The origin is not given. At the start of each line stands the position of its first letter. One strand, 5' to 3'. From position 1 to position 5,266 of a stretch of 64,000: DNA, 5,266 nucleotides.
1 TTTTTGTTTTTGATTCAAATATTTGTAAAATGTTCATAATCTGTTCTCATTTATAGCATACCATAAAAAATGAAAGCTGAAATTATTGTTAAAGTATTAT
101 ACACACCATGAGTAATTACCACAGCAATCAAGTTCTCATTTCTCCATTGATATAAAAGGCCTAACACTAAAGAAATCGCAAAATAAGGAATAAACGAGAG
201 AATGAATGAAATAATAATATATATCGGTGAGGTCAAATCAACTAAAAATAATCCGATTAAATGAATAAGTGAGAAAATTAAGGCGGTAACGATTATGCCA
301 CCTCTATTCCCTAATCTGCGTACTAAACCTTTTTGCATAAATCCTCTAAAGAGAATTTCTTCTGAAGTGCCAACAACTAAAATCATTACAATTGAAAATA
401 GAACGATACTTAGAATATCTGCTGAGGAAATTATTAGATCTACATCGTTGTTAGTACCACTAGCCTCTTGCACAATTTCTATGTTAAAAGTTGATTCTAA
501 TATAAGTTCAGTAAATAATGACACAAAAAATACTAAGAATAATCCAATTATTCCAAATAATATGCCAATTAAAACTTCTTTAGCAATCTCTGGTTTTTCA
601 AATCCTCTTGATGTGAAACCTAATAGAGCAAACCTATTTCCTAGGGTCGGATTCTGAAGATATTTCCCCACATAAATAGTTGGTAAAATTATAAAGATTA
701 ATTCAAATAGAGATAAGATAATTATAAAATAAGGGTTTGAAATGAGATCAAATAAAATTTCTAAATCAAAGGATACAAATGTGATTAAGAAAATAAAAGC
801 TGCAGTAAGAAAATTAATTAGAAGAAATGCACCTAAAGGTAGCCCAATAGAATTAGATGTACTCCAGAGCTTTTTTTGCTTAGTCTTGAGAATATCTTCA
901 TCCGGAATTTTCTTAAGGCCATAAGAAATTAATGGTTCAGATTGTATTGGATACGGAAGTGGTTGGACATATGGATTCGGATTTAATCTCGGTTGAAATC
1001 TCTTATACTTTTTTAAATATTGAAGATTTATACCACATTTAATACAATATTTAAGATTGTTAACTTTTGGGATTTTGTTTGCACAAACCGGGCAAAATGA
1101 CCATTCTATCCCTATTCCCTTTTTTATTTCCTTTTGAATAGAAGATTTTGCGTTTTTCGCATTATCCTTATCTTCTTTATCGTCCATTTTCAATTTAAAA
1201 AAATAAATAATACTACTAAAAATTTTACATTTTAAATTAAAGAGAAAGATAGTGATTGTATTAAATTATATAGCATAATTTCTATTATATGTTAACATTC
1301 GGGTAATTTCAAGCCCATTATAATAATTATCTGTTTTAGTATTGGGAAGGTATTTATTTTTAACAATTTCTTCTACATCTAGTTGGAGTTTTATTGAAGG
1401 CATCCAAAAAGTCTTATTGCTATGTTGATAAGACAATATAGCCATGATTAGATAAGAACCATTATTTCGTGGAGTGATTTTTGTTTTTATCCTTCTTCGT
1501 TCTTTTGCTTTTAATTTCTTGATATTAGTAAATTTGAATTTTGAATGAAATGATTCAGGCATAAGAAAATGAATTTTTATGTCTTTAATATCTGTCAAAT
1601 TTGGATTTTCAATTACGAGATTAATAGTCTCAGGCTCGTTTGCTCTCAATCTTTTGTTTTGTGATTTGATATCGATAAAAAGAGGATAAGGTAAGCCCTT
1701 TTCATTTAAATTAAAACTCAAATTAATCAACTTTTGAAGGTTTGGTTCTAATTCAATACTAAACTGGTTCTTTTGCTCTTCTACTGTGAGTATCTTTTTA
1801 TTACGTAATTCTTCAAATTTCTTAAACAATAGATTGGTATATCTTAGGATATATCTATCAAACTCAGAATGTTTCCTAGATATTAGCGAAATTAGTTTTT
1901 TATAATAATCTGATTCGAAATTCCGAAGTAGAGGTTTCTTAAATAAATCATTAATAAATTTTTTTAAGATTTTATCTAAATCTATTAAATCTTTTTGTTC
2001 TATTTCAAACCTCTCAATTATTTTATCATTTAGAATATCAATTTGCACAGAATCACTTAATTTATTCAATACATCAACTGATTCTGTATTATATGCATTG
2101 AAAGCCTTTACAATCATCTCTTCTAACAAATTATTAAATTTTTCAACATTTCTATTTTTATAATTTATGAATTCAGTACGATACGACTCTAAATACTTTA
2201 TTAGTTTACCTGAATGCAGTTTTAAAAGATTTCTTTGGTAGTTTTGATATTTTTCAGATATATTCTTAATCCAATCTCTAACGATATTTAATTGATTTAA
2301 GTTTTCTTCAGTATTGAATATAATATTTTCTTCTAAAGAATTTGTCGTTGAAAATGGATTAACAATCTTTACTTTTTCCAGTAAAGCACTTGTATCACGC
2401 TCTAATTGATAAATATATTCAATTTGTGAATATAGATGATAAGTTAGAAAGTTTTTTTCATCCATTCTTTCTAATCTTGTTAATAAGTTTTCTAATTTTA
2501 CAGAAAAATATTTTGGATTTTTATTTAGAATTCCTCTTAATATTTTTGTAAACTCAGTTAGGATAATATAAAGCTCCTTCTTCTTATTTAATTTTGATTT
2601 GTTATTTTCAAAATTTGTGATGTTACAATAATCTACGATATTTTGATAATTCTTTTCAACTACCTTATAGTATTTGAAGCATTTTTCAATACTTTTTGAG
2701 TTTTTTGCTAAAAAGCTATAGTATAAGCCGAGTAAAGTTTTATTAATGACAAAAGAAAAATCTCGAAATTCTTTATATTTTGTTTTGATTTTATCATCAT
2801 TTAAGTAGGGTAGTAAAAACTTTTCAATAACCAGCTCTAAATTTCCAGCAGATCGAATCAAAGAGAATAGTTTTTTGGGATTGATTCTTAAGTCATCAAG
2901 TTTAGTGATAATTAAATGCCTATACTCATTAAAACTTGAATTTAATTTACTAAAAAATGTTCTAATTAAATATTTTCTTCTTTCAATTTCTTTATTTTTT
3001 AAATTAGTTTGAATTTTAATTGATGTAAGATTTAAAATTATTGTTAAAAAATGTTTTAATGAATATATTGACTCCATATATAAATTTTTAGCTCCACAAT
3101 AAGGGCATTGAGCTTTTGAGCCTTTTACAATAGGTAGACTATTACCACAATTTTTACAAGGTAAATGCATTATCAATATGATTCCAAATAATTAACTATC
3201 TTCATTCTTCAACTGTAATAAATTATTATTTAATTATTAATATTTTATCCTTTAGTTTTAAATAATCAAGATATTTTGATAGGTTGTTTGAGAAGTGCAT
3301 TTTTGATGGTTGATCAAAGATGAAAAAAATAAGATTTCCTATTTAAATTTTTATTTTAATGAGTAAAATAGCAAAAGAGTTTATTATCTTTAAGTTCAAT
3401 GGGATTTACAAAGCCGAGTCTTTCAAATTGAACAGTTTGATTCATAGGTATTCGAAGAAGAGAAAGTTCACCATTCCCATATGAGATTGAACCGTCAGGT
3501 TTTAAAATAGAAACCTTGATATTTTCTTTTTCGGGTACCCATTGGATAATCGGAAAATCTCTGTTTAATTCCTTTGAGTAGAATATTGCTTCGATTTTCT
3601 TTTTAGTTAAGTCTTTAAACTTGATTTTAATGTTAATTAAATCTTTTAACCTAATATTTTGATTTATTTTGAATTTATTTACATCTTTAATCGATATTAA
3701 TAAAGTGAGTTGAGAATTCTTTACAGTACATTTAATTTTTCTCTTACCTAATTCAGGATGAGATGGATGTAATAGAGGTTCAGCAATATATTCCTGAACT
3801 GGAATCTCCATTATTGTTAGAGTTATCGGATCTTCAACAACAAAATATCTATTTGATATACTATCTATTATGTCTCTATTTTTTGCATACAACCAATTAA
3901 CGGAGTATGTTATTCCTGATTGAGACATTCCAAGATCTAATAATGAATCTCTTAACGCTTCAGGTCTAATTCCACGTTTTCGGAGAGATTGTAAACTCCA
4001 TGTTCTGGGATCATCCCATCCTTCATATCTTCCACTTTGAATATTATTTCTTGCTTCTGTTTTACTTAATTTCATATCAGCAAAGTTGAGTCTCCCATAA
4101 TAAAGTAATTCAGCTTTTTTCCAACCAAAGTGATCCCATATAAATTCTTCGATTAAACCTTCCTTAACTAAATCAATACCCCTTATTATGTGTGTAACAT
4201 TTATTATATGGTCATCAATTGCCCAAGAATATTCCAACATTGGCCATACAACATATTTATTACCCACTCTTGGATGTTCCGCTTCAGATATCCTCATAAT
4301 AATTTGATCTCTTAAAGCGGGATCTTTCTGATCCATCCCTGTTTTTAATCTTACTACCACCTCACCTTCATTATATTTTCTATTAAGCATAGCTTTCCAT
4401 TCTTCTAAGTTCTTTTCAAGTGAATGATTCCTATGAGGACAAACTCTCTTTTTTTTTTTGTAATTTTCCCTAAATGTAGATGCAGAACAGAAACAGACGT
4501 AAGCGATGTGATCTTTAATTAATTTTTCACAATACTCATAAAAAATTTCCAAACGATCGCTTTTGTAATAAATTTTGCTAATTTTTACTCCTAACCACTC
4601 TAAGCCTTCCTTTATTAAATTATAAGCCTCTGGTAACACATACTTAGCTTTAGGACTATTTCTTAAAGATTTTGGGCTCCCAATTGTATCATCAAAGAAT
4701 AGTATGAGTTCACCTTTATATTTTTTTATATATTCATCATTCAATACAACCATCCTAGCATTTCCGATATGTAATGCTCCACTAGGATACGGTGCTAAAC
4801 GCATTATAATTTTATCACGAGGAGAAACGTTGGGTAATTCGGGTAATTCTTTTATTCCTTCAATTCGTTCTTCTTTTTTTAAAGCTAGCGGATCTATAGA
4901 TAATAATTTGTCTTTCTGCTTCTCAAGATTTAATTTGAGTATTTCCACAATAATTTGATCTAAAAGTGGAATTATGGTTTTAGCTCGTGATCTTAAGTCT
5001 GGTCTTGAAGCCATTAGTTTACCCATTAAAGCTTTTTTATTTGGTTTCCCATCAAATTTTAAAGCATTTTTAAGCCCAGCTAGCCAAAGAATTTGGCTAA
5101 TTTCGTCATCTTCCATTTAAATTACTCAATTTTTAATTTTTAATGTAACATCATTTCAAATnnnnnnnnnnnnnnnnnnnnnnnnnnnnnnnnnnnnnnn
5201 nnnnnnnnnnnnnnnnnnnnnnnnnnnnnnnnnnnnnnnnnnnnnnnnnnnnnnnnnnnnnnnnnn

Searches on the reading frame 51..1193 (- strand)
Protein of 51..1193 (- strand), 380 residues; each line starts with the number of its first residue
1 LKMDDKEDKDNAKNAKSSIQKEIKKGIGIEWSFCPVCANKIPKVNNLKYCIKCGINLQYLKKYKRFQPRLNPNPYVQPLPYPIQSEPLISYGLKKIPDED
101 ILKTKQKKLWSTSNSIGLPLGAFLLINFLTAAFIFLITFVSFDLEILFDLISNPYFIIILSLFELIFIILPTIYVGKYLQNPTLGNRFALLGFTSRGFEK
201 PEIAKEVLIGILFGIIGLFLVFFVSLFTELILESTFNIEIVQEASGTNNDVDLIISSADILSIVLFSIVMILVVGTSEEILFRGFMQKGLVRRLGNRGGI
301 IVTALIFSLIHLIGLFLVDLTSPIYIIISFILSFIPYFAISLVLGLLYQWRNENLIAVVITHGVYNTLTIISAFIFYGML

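Call 35: search_protein_families(library=pfam, proteins=[window:51-1193:-], max_evalue=0.001)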
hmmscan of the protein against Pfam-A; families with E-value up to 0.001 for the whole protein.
window:51-1193:- (380 aa): 1 family
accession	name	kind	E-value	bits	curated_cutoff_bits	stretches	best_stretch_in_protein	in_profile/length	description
PF02517.21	Rce1-like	-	4.5e-17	62.6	22.4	1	262-367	3-92/93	Type II CAAX prenyl endopeptidase Rce1-like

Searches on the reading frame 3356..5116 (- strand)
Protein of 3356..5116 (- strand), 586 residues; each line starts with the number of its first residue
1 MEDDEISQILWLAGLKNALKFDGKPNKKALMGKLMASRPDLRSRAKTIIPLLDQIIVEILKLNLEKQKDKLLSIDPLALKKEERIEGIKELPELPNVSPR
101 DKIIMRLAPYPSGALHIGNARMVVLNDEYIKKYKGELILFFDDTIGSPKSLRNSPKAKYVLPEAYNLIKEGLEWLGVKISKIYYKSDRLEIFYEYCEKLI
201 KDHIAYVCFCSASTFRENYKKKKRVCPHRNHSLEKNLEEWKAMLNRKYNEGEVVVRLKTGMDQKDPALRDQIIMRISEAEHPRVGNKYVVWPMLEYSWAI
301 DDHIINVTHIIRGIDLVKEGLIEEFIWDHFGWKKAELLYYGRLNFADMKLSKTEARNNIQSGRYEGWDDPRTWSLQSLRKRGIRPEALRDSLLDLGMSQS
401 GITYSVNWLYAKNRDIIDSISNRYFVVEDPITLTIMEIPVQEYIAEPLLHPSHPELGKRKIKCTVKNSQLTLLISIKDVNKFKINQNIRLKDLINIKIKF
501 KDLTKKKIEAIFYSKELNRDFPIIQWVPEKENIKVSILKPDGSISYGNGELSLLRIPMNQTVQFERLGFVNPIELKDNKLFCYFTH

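Call 35: search_protein_families(library=pfam, proteins=[window:3356-5116:-], max_evalue=0.001)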
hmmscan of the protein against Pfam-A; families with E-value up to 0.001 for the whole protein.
window:3356-5116:- (586 aa): 3 families
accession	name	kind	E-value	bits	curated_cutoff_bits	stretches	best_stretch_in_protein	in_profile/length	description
PF00749.27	tRNA-synt_1c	-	4.7e-62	210.2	23.4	1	103-411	2-306/314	tRNA synthetases class I (E and Q), catalytic domain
PF03950.23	tRNA-synt_1c_C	-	2.2e-15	57.1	23.9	1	421-502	1-78/91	tRNA synthetases class I (E and Q), anti-codon binding domain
PF20974.2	tRNA-synt_1c_C2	-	4.7e-06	27.6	23.9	1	523-571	1-67/69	tRNA synthetases class I (E and Q), anti-codon binding domain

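Call 59: find_encoding_contigs(protein=window:3356-5116:-, flank=2500, max_places=4)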
Protein window:3356-5116:- (586 aa): 8 contigs read that carry it; 2 places shown.
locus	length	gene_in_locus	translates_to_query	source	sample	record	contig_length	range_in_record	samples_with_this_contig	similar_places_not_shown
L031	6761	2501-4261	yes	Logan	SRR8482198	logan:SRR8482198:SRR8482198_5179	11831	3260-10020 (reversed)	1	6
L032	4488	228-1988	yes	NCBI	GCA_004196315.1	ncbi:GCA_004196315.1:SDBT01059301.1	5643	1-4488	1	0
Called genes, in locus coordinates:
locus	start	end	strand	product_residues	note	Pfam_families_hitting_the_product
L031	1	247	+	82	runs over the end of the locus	-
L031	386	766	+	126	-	PF00702:Hydrolase, PF13419:HAD_2, PF13242:Hydrolase_like (faint)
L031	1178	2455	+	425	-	PF00753:Lactamase_B, PF12706:Lactamase_B_2 (weak), PF14863:Alkyl_sulf_dimr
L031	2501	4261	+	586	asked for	PF00749:tRNA-synt_1c, PF20974:tRNA-synt_1c_C2 (faint), PF03950:tRNA-synt_1c_C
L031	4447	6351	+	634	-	-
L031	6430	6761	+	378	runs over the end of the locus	PF02517:Rce1-like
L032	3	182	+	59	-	?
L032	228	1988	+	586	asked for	PF00749:tRNA-synt_1c, PF20974:tRNA-synt_1c_C2 (faint), PF03950:tRNA-synt_1c_C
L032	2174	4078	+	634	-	-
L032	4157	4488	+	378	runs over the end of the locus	PF02517:Rce1-like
